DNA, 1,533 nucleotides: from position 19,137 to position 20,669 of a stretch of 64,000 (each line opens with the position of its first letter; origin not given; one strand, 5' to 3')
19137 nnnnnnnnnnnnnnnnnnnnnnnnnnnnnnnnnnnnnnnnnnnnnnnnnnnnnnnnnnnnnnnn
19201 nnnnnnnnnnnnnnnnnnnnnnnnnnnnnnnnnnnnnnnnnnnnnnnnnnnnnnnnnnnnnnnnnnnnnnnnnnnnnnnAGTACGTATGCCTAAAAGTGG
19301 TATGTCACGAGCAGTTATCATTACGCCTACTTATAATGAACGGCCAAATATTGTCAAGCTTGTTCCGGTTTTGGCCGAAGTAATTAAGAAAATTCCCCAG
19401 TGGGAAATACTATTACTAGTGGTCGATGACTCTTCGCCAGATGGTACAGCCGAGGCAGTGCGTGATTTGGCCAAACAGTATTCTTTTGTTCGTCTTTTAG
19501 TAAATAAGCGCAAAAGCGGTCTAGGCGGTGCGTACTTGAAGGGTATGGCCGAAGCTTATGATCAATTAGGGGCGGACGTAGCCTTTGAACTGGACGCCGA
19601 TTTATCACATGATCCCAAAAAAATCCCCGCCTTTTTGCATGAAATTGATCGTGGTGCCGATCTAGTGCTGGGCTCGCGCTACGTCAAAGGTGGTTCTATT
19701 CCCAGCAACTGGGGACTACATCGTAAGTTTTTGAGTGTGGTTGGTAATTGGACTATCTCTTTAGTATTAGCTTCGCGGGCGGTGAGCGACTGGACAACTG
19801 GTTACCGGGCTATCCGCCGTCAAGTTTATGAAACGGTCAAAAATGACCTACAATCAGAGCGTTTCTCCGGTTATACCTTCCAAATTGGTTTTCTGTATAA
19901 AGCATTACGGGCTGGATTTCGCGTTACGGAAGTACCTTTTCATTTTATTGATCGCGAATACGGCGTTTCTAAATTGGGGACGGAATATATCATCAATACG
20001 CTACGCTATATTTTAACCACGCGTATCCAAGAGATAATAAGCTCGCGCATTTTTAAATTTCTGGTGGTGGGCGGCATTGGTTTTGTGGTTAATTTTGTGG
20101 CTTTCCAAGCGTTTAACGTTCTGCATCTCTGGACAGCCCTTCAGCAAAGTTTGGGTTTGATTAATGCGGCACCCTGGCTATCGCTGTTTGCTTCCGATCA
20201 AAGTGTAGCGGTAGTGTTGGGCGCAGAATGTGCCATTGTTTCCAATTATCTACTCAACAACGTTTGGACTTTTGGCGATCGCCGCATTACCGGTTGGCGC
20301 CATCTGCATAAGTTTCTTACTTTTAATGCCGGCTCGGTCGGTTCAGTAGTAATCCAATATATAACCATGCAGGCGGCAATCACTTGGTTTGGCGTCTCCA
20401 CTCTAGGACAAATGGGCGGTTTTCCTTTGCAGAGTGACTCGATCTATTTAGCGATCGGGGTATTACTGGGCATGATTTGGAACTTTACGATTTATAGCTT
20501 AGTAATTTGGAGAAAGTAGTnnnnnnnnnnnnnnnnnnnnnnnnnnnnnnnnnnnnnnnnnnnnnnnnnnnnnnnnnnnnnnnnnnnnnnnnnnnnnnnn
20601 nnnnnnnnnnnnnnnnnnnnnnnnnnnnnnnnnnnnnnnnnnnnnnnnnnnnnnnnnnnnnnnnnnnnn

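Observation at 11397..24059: Giant Cys-rich secreted protein co-transcribed with a sugar-nucleotide and GT2/GT-C glycosyltransferase operon: candidate surface-protein O-glycosylation system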

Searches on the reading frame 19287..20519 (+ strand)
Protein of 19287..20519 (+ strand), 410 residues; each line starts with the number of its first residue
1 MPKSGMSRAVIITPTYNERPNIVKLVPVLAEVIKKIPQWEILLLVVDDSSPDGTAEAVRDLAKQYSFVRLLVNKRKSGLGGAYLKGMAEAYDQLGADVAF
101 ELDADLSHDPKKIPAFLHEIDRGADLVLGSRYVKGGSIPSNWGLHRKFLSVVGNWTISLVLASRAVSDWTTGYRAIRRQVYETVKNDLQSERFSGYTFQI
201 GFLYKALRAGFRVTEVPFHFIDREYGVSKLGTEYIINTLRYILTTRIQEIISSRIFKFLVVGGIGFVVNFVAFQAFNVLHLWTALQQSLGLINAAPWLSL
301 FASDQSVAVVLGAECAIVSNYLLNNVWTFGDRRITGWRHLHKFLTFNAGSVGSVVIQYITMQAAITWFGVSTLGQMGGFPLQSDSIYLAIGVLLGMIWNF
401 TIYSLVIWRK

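Call 5: search_protein_families(library=pfam, proteins=[window:19287-20519:+], max_evalue=0.01)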
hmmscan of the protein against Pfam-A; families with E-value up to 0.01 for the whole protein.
window:19287-20519:+ (410 aa): 2 families
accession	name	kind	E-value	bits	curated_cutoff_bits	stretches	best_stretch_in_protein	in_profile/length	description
PF00535.33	Glycos_transf_2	-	2.6e-25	89.7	23.3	1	11-182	2-165/168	Glycosyl transferase family 2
PF04138.20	GtrA_DPMS_TM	-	1.8e-14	54.4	26.1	1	257-408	1-117/117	GtrA/DPMS, transmembrane domain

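Call 6: search_protein_families(library=ncbifam, proteins=[window:19287-20519:+], max_evalue=0.01)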
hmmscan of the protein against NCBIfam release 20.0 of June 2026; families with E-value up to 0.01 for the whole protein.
window:19287-20519:+ (410 aa): 16 families
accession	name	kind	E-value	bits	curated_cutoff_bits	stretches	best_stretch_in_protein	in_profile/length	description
NF007986.1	PRK10714.1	equivalog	1.2e-16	60.6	529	1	8-268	7-250/316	undecaprenyl-phosphate 4-deoxy-4-formamido-L-arabinose transferase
NF047588.1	GlcsyltransPgfSStrep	equivalog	1.1e-15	57.7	500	1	10-234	4-209/308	glycosyltransferase PgfS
NF058614.1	PPMAGASynPpgS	equivalog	3.7e-12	46.2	370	1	11-239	4-213/226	polyprenyl-phospho-N-acetylgalactosaminyl synthase PpgS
TIGR04182.1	glyco_TIGR04182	equivalog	5.9e-12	45.6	325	1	10-270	3-239/293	S-layer glycoprotein N-glycosyltransferase AglJ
NF041391.1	DPhHxTase_Halo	equivalog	8.9e-12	44.4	375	1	15-224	3-187/213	dolichyl-phosphate hexose transferase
TIGR03469.1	HpnB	hypoth_equivalog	2e-06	27.1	379.25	1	9-130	46-169/386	hopene-associated glycosyltransferase HpnB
NF047683.1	TeichurnBiosyTuaG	equivalog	1.1e-05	25.2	400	1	10-113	9-104/252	teichuronic acid biosynthesis protein TuaG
TIGR03937.1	PgaC_IcaA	equivalog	1.7e-05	24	422.3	1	6-92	44-126/407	poly-beta-1,6-N-acetyl-D-glucosamine synthase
NF038302.1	EPS_HpsE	equivalog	0.00019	20.5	300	1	11-93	5-88/307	hormogonium polysaccharide biosynthesis glycosyltransferase HpsE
NF041865.1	EpsU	equivalog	0.00036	19.7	700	1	10-127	42-154/394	exopolysaccharide biosynthesis GT2 family glycosyltransferase EpsU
NF007482.0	PRK10073.1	equivalog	0.00037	19.6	423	1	8-110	7-100/334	glycosyltransferase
NF050050.1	ProtGlycPglI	equivalog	0.00091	18.7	500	1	10-133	5-121/306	GalNAc(5)-diNAcBac-PP-undecaprenol beta-1,3-glucosyltransferase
TIGR04283.1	glyco_like_mftF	equivalog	0.00094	18.8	182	1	11-63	3-51/221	TIGR04283 family arsenosugar biosynthesis glycosyltransferase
NF041875.1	EPS_EpsD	equivalog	0.0013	18.2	370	1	11-92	3-80/325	exopolysaccharide biosynthesis glycosyltransferase EpsD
NF045692.1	OglycostaseCruG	equivalog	0.0034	16.4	600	1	6-74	40-104/386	2'-O-glycosyltransferase CruG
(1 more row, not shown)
